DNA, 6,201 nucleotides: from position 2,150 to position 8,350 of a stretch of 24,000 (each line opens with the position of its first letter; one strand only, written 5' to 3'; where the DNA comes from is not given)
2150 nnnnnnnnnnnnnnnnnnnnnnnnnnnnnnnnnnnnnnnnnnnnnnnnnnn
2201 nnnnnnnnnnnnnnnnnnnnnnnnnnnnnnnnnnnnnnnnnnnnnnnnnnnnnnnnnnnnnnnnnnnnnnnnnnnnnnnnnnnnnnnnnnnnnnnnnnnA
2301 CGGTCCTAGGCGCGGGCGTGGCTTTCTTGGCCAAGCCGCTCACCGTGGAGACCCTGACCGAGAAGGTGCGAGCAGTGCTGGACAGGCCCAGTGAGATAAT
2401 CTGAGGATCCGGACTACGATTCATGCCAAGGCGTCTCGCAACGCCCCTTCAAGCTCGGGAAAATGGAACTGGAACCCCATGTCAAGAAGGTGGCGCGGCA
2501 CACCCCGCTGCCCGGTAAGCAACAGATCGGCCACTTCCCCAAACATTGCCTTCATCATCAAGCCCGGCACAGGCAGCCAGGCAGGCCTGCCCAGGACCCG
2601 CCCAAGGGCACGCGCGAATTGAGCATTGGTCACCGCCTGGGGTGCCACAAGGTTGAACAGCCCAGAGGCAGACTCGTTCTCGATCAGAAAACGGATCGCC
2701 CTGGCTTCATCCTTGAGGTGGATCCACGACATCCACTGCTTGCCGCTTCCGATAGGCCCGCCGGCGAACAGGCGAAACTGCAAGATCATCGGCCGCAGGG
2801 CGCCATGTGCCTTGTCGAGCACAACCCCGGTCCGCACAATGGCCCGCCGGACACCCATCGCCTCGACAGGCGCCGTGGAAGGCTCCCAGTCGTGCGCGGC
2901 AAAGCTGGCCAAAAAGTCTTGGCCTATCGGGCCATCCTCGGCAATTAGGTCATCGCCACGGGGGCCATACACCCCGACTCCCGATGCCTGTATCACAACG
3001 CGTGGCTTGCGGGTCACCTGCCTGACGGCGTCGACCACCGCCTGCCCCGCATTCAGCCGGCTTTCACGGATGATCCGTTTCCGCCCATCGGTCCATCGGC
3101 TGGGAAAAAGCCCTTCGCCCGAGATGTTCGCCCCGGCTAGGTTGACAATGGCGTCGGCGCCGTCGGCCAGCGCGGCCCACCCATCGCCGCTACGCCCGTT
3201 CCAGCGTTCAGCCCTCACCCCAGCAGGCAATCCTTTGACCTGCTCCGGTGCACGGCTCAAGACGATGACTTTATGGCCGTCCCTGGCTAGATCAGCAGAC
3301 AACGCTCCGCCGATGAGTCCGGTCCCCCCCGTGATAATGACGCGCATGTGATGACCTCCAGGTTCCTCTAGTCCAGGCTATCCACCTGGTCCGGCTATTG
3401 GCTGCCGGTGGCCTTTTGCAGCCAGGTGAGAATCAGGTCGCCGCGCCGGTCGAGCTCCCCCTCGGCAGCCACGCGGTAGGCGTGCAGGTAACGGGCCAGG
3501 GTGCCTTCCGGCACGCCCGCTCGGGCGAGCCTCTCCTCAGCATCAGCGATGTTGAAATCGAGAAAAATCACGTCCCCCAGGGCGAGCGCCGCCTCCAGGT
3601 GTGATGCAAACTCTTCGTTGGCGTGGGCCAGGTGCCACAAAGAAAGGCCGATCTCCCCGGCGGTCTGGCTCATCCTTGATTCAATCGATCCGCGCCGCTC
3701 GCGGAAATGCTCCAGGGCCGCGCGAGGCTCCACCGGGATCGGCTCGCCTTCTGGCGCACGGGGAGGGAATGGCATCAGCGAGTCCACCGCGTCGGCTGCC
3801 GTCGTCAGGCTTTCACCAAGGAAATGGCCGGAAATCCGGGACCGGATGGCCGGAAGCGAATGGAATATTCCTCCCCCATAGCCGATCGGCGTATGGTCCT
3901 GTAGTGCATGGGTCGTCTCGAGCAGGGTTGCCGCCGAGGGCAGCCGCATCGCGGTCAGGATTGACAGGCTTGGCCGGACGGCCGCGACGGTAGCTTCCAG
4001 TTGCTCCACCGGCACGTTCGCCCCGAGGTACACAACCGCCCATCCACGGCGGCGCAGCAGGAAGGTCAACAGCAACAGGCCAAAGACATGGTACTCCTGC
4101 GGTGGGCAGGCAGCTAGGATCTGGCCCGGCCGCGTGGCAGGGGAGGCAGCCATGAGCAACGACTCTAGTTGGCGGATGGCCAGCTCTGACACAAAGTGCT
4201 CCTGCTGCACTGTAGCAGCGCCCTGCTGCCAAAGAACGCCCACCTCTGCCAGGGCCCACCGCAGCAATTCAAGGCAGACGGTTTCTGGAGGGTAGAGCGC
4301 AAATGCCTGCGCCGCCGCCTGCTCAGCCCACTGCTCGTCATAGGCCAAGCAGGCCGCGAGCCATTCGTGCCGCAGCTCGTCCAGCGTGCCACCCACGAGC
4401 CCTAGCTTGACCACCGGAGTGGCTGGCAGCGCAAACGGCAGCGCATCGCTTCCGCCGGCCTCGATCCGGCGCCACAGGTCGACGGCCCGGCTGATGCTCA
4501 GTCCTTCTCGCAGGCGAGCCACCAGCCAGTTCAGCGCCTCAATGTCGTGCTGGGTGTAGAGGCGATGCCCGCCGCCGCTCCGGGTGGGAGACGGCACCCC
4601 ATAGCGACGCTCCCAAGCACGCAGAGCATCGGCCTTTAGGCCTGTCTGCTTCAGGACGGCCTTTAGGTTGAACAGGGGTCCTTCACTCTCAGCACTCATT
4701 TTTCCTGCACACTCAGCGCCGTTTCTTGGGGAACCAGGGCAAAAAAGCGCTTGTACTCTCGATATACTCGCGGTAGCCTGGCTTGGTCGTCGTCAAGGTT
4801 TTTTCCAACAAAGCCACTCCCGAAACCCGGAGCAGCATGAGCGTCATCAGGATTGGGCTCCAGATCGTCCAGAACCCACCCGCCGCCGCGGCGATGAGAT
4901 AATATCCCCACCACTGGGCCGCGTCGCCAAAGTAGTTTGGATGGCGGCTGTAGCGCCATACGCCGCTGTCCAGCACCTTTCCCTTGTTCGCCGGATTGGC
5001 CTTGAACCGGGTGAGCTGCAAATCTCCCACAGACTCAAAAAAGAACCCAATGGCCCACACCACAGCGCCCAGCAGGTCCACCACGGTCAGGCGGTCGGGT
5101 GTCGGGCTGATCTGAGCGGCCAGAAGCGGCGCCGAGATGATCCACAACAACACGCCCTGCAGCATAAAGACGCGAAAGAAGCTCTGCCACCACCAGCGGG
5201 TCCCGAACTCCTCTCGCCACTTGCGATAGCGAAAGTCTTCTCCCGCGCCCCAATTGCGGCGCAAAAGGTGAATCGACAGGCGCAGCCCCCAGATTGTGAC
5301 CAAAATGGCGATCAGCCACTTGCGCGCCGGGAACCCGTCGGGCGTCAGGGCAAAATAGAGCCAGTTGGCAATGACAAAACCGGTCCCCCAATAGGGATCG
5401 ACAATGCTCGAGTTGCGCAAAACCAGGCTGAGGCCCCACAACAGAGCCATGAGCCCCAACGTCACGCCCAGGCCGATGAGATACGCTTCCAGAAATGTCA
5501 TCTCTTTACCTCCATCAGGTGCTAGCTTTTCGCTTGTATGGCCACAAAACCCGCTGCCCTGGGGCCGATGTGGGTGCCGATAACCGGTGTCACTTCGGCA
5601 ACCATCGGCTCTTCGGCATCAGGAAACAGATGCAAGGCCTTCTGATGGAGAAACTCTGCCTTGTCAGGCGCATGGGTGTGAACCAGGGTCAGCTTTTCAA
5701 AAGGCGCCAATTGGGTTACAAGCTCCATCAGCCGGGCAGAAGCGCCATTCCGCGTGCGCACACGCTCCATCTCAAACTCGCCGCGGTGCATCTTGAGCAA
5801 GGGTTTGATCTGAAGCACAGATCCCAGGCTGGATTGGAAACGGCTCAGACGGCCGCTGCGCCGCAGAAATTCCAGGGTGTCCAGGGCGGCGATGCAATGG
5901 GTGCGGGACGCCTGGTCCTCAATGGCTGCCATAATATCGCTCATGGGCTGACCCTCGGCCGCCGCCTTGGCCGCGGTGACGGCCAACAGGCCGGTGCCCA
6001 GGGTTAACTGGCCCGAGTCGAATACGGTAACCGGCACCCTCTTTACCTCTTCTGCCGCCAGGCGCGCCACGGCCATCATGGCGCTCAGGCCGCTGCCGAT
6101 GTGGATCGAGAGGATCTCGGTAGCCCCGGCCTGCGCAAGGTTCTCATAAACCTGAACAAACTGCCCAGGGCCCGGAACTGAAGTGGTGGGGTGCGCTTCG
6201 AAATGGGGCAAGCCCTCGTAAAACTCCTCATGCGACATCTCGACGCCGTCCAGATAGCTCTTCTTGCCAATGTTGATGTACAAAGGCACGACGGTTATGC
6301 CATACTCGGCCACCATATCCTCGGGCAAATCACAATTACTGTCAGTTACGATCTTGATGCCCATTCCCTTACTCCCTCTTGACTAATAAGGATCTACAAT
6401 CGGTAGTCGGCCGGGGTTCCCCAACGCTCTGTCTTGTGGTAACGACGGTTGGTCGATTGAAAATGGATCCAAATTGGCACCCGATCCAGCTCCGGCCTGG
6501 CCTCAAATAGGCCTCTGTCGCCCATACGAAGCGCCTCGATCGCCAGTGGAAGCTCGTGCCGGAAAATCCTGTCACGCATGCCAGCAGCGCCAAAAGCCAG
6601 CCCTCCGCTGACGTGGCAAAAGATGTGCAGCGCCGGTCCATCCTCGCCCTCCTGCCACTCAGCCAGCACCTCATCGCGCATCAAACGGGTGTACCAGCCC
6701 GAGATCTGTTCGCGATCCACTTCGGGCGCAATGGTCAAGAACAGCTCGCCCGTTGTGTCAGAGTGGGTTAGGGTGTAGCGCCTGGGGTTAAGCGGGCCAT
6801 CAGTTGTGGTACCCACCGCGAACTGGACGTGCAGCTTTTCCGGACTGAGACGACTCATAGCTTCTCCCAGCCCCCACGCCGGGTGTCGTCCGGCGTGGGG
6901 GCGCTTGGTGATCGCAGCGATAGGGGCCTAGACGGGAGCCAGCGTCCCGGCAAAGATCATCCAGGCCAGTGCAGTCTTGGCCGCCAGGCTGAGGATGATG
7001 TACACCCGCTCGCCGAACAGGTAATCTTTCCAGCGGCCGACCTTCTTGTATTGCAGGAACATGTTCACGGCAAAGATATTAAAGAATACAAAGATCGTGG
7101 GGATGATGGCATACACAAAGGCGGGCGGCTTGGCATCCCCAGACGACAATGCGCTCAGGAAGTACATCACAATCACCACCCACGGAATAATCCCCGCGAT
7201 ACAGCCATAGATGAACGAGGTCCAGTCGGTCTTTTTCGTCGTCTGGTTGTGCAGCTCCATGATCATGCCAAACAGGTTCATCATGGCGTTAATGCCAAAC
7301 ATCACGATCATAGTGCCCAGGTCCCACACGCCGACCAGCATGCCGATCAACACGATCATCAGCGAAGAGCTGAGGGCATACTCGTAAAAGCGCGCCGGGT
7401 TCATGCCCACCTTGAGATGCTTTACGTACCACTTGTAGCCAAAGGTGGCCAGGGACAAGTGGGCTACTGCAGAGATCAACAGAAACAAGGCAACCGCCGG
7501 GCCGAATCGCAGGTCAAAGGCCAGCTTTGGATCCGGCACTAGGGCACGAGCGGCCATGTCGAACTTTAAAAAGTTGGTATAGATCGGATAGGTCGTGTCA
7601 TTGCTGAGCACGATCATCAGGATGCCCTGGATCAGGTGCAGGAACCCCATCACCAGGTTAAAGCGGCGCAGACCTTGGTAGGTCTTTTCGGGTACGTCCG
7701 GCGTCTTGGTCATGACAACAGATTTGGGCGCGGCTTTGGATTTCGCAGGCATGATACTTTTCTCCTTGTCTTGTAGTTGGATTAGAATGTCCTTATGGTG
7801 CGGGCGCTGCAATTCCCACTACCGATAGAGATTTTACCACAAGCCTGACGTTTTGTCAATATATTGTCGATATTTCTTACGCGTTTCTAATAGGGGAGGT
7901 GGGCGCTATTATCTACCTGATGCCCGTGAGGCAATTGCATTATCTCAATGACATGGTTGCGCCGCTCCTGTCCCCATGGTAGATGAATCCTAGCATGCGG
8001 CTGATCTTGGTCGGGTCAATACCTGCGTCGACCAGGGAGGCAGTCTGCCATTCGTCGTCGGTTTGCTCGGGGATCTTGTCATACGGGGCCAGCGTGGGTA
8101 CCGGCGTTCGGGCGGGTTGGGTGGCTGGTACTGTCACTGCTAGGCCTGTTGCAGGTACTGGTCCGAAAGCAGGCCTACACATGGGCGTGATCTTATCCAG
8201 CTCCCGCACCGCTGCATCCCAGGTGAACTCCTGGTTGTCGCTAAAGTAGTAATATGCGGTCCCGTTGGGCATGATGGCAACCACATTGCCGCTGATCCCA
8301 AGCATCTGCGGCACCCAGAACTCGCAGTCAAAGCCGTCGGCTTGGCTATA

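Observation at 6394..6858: Chlorophyll Mg-dechelatase (staygreen) homolog placed directly behind a photoreceptor gene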

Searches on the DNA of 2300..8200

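Call 78: search_rna_families(source=window, start=2300, end=8200, threshold=evalue, max_evalue=1)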
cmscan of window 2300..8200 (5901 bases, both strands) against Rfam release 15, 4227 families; matches with E-value up to 1: 1.
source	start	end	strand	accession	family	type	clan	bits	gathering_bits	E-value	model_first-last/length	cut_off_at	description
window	5943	6039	+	RF01225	ACA64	Gene; snRNA; snoRNA; HACA-box;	-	21.4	35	0.3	1-128/128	no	Small nucleolar RNA ACA64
